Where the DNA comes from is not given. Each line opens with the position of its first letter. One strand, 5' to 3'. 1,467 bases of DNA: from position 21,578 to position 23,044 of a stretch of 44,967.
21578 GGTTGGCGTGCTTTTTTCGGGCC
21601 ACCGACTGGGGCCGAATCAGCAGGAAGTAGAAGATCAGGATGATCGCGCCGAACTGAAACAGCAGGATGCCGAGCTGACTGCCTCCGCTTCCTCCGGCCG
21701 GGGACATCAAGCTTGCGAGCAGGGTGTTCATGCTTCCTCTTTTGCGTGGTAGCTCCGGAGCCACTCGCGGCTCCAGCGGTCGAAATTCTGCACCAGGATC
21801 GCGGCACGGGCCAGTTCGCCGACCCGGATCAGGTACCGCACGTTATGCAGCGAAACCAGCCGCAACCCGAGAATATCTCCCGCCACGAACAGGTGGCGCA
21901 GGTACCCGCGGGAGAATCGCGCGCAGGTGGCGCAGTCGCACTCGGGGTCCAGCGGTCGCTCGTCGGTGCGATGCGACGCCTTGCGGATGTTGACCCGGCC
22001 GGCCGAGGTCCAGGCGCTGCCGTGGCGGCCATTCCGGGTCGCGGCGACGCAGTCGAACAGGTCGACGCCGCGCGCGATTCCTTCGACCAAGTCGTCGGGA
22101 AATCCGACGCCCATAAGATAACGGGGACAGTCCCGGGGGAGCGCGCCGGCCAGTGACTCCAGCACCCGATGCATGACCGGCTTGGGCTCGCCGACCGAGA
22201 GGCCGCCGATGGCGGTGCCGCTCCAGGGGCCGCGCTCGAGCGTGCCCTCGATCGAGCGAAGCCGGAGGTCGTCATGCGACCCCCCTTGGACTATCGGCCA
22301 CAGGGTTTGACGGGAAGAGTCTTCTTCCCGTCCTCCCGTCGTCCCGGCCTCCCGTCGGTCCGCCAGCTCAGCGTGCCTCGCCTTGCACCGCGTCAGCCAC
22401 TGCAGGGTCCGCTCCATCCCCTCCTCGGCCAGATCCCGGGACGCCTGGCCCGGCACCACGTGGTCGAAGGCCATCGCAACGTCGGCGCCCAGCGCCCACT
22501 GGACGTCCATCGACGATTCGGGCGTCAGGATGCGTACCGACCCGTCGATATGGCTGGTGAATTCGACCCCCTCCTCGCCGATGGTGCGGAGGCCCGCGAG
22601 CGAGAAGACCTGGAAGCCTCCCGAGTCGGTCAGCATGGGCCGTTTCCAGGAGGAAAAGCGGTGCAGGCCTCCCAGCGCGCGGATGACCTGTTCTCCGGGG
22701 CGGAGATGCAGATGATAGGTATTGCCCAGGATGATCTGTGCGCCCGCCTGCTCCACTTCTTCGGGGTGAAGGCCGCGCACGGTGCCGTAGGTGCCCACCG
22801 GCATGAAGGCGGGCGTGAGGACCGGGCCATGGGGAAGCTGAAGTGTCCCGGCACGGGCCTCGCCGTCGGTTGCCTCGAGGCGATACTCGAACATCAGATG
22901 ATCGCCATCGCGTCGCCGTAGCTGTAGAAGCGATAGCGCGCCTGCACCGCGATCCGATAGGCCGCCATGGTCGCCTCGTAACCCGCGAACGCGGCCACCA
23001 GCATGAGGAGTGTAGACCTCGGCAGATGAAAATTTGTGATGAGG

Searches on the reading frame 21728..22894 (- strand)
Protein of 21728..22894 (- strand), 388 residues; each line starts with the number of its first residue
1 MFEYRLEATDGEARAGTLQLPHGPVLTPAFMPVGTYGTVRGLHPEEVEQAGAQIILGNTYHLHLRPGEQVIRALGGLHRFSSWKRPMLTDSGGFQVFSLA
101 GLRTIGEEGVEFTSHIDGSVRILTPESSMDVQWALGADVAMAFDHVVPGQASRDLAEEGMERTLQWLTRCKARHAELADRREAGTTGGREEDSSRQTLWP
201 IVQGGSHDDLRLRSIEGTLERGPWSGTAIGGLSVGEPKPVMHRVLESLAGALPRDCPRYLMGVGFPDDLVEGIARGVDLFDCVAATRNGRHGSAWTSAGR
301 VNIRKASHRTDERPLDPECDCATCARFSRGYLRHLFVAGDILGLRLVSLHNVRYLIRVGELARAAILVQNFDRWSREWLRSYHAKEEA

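Call 43: search_solved_structures(query=window:21728-22894:-, show_alignments=1)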
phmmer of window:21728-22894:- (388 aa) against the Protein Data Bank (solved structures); distinct sequences matched with E-value up to 0.001: 55.
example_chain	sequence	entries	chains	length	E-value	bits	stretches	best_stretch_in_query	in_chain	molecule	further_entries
10fb_A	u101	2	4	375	1.7e-112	379.4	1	4-366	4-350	Queuine tRNA-ribosyltransferase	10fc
10fa_A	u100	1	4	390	1.9e-112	379.3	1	4-366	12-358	Queuine tRNA-ribosyltransferase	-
4e2v_A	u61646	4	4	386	6.1e-105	354.6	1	2-385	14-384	Queuine tRNA-ribosyltransferase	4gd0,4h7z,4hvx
6ygl_A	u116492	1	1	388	1.6e-104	353.2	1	2-385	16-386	Queuine tRNA-ribosyltransferase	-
2nqz_A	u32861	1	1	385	2.2e-104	352.7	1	2-385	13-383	Queuine tRNA-ribosyltransferase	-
2nso_A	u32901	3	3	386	2.2e-104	352.7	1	2-385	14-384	Queuine tRNA-ribosyltransferase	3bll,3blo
1ozm_A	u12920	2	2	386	3e-104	352.3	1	2-385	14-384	Queuine tRNA-ribosyltransferase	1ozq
4hqv_A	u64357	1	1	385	5.8e-104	351.3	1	2-385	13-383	Queuine tRNA-ribosyltransferase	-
4gcx_A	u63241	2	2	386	5.9e-104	351.3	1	2-385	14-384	Queuine tRNA-ribosyltransferase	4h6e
1y5v_A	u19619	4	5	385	7.8e-104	350.9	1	2-385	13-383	Queuine tRNA-ribosyltransferase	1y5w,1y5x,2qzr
1enu_A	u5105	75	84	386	7.9e-104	350.9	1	2-385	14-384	TRNA-GUANINE TRANSGLYCOSYLASE | QUEUINE TRNA-RIBOSYLTRANSFERASE | TRNA-GUANINE-TRANSGLYCOSYLASE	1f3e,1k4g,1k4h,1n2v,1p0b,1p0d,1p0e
4kwo_A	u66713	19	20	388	8e-104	350.9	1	2-385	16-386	Queuine tRNA-ribosyltransferase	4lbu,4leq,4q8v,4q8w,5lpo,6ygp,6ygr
5i00_A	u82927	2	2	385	9.7e-104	350.6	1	2-385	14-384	Queuine tRNA-ribosyltransferase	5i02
5n6f_A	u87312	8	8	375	1.2e-103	350.3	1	2-384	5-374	Queuine tRNA-ribosyltransferase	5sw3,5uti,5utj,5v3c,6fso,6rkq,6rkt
3unt_A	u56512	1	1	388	1.5e-103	350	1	2-385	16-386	Queuine tRNA-ribosyltransferase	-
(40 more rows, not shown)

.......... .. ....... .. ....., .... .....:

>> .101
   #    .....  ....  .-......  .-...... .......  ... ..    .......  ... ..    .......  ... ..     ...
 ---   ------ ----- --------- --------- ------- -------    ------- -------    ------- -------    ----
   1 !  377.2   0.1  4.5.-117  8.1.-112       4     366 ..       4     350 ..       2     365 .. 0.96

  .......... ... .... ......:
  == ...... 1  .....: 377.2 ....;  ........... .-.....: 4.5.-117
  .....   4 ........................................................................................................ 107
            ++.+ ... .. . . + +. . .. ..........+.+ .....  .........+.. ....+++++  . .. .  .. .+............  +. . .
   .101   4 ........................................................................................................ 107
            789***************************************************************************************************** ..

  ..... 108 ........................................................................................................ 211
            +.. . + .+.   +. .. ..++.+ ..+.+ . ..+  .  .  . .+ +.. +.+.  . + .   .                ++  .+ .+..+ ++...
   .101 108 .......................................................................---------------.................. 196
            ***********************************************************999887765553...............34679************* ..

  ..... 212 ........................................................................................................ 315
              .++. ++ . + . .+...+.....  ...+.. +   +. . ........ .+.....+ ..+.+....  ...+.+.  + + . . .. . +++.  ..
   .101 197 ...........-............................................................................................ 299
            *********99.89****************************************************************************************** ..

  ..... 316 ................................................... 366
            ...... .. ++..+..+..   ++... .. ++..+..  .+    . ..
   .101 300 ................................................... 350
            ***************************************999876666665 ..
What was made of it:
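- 21728..22894 (-): tgt coding sequence (388 aa), the second host gene, immediately downstream of queA. E = 1.7e-112 to E. coli Tgt structure 10fb (call 43).
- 22326..22357 (-): Array of about 4 units of the same family in tgt (plus strand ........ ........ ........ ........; G-rich on the mRNA). Encodes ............, part of a 15-residue extra segment. 15-residue gap against E. coli Tgt (call 43).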
